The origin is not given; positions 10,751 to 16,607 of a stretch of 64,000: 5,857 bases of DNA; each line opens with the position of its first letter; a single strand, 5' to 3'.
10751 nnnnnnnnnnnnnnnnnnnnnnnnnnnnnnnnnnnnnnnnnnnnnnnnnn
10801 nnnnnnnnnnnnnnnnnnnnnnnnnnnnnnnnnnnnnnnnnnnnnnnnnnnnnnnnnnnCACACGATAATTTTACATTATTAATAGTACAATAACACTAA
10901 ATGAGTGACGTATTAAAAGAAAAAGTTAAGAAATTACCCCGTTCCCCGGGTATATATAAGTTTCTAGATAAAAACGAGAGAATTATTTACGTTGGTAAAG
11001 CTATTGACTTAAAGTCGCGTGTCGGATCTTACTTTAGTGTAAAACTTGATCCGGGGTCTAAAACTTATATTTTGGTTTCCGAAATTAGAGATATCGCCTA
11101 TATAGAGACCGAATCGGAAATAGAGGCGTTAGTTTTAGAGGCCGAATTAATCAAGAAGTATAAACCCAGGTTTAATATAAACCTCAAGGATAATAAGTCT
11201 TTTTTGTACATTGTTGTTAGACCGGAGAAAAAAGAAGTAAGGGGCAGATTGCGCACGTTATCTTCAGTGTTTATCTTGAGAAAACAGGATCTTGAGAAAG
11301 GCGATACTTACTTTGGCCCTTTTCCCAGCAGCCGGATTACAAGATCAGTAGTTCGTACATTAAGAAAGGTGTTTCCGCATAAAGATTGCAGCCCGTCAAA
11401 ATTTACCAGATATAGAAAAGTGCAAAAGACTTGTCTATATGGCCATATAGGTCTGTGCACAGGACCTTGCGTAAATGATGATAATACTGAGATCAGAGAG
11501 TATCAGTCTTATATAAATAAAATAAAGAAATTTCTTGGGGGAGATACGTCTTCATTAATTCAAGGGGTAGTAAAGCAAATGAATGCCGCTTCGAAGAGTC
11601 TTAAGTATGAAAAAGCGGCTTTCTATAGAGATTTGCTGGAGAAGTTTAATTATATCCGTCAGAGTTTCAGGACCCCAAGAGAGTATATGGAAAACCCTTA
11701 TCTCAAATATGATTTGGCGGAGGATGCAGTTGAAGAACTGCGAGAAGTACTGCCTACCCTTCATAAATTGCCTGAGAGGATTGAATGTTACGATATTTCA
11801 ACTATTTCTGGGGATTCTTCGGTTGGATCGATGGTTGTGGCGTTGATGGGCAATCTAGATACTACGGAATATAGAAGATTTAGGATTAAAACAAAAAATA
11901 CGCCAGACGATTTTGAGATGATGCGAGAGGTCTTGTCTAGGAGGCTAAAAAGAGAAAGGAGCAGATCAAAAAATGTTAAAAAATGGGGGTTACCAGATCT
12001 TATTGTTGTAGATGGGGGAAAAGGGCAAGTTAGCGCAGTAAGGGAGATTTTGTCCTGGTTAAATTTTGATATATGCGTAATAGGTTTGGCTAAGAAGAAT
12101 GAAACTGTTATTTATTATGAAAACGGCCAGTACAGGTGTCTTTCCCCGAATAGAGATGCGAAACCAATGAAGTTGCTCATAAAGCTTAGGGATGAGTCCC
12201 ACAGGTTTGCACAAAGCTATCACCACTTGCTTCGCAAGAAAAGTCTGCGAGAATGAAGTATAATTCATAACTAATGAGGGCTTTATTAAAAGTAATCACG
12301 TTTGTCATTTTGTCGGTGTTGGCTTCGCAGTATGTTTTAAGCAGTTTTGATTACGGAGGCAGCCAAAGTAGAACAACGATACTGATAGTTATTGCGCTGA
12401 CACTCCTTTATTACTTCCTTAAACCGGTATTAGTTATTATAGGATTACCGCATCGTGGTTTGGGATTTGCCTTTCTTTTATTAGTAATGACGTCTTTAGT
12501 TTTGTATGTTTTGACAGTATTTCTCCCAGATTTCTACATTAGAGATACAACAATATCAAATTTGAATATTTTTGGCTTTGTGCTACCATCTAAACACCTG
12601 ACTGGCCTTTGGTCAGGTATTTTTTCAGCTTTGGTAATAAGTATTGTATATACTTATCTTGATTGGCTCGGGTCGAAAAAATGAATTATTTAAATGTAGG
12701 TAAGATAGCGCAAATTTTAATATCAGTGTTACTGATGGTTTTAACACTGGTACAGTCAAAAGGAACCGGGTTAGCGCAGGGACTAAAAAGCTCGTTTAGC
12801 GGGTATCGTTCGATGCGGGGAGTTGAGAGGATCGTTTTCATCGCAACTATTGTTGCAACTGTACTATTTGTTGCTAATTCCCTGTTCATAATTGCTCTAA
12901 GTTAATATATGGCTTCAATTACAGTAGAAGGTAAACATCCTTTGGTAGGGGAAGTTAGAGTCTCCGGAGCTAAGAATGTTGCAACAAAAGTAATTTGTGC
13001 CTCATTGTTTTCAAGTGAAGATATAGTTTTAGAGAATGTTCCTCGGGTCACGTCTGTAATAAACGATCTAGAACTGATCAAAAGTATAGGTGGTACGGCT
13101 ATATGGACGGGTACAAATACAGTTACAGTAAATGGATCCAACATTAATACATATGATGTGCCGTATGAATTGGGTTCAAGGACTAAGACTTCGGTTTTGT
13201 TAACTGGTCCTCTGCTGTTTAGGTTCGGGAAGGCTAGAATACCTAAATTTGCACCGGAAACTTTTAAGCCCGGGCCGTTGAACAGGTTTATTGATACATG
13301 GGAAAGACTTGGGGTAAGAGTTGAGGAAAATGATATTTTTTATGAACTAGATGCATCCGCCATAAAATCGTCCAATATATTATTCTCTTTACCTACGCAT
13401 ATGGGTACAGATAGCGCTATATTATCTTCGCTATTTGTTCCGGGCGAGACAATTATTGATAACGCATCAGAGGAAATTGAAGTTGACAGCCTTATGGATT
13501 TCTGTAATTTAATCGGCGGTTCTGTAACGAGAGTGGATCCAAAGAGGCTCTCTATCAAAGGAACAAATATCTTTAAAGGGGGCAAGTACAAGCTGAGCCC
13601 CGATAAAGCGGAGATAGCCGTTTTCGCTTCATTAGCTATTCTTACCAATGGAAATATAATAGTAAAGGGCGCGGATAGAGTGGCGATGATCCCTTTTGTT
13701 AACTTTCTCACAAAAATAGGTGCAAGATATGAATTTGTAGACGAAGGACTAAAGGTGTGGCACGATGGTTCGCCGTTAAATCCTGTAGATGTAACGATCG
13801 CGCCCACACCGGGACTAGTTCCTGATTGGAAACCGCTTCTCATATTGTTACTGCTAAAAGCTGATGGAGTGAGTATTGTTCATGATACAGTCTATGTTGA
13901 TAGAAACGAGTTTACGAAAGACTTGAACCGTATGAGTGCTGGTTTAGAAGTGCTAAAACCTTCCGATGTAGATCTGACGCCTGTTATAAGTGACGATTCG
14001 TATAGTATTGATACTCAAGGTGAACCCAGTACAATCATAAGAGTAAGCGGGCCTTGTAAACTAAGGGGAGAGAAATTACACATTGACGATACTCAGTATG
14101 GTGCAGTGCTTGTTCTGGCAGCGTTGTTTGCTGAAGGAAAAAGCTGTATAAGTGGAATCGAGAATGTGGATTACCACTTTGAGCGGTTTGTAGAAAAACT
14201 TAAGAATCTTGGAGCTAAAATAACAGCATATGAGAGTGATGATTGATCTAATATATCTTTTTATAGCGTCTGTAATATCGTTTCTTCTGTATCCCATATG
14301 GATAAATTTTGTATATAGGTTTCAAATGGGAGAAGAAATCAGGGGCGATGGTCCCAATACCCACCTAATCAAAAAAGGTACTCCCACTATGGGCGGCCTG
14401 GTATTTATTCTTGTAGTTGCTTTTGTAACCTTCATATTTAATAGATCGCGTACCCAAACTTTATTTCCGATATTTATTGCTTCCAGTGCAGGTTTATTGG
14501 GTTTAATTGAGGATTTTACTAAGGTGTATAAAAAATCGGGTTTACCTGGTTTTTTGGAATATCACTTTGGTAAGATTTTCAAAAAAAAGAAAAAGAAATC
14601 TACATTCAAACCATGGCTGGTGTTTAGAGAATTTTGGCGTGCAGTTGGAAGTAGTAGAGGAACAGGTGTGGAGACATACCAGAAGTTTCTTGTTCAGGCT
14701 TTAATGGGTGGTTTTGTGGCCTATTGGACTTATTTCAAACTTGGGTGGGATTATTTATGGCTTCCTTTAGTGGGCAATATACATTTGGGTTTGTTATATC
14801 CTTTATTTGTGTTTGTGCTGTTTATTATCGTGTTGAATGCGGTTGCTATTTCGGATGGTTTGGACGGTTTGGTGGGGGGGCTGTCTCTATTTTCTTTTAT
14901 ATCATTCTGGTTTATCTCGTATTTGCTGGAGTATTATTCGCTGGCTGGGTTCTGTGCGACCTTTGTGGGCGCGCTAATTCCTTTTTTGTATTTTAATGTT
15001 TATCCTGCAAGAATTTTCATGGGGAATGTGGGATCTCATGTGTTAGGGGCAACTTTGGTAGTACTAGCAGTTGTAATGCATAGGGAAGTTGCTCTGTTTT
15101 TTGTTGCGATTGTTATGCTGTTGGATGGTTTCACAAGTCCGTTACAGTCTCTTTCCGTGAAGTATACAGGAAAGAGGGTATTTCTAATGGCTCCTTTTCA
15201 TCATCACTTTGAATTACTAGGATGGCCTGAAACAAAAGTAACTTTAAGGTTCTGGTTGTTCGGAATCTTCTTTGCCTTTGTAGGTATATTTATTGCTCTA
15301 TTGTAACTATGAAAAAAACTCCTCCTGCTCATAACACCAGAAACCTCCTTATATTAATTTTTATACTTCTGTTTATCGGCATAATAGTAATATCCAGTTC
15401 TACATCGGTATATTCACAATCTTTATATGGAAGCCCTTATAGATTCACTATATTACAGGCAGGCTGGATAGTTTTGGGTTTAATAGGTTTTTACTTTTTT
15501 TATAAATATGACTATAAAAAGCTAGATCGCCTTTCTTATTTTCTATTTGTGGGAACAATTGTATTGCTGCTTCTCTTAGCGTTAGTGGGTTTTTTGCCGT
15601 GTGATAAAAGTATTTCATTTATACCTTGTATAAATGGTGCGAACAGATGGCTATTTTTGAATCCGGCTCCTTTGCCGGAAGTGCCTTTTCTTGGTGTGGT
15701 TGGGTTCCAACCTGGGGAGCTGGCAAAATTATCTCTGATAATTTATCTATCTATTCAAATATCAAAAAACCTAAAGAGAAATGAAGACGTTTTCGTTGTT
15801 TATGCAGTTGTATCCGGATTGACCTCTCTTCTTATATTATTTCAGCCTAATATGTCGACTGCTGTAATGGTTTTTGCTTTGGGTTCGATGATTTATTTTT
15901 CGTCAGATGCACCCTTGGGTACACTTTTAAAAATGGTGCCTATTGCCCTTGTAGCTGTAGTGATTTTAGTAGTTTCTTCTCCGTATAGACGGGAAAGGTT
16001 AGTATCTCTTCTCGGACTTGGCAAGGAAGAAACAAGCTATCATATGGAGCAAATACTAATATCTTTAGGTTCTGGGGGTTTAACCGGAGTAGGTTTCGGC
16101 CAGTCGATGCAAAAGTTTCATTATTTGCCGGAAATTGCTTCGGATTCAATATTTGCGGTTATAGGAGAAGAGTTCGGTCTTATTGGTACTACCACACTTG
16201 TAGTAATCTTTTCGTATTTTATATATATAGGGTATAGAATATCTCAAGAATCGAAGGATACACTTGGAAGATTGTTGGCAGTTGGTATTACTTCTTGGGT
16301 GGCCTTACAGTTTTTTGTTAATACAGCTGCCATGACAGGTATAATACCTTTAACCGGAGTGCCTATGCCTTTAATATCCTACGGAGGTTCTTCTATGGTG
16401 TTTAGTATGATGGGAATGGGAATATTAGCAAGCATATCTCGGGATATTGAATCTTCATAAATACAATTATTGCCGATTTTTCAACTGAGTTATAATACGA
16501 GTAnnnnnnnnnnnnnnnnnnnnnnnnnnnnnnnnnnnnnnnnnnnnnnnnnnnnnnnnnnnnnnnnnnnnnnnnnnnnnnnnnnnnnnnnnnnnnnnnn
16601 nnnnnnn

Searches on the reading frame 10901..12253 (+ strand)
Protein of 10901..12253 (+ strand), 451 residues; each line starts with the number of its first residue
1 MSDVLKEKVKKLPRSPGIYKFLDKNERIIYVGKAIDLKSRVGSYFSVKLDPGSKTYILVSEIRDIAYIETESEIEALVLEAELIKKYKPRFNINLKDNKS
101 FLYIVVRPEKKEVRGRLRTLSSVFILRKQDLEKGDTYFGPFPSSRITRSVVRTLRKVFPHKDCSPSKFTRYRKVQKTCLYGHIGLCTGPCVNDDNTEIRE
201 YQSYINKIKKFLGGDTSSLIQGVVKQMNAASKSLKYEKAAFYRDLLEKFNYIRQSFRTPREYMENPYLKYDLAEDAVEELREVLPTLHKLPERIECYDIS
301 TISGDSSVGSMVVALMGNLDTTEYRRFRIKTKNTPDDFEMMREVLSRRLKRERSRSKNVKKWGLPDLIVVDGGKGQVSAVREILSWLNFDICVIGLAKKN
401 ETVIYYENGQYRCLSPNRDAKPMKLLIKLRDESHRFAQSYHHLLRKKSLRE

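Call 23: search_protein_families(library=pfam, proteins=[window:10901-12253:+], max_evalue=0.00001)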
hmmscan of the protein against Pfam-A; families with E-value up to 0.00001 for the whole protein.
window:10901-12253:+ (451 aa): 3 families
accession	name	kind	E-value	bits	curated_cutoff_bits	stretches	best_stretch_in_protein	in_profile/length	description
PF08459.17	UvrC_RNaseH_dom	-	4.6e-45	153.8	22.3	1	286-437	5-158/159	UvrC RNAse H endonuclease domain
PF01541.30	GIY-YIG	-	1.4e-08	35.3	22.6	1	16-91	2-75/78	GIY-YIG catalytic domain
PF02151.25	UVR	-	8.1e-08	32.2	21.5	1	219-249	3-33/36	UvrB/uvrC motif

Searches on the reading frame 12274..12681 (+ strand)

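Call 38: search_protein_families(library=pfam, proteins=[window:12274-12681:+], max_evalue=0.0001)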
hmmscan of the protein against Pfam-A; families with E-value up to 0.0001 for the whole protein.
window:12274-12681:+ (136 aa): 1 family
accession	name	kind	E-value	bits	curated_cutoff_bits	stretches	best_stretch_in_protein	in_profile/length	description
PF04020.18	Phage_holin_4_2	-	2.1e-07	31.9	28.8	1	1-126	1-103/105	Mycobacterial 4 TMS phage holin, superfamily IV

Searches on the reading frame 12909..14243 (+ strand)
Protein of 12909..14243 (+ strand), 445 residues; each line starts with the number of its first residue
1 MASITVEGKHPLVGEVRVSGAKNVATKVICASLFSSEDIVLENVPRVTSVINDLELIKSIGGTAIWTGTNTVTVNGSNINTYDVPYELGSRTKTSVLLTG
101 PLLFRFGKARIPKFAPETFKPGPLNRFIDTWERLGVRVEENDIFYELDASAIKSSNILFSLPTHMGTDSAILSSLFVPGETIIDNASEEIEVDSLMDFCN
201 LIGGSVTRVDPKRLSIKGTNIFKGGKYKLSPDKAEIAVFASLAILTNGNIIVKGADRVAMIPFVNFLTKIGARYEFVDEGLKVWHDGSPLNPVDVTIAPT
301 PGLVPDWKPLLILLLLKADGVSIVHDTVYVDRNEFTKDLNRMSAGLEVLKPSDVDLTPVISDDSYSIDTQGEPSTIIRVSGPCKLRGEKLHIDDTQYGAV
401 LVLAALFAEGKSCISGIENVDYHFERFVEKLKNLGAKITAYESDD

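Call 23: search_protein_families(library=pfam, proteins=[window:12909-14243:+], max_evalue=0.00001)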
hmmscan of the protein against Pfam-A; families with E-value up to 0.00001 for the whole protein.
window:12909-14243:+ (445 aa): 1 family
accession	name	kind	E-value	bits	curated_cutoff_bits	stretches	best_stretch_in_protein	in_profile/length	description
PF00275.25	EPSP_synthase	-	5.7e-38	131.2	22.8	1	7-431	2-417/417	EPSP synthase (3-phosphoshikimate 1-carboxyvinyltransferase)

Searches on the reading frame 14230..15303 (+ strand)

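Call 64: search_protein_families(library=pfam, proteins=[window:14230-15303:+], max_evalue=0.01)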
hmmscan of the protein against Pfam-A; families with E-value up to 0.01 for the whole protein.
window:14230-15303:+ (358 aa): 2 families
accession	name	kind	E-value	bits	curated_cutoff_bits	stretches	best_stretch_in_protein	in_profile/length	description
PF00953.26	Glycos_transf_4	-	6e-26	91.8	27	1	146-283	22-159/160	Glycosyl transferase family 4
PF10555.14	MraY_sig1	-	4.2e-05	23.3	20.1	1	48-60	1-13/13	Phospho-N-acetylmuramoyl-pentapeptide-transferase signature 1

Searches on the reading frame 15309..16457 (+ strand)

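Call 64: search_protein_families(library=pfam, proteins=[window:15309-16457:+], max_evalue=0.01)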
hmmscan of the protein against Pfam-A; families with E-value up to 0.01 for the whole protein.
window:15309-16457:+ (383 aa): 1 family
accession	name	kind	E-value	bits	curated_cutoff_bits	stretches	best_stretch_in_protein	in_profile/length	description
PF01098.24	FTSW_RODA_SPOVE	-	2.4e-84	283.8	26.4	1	12-379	2-353/356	Cell cycle protein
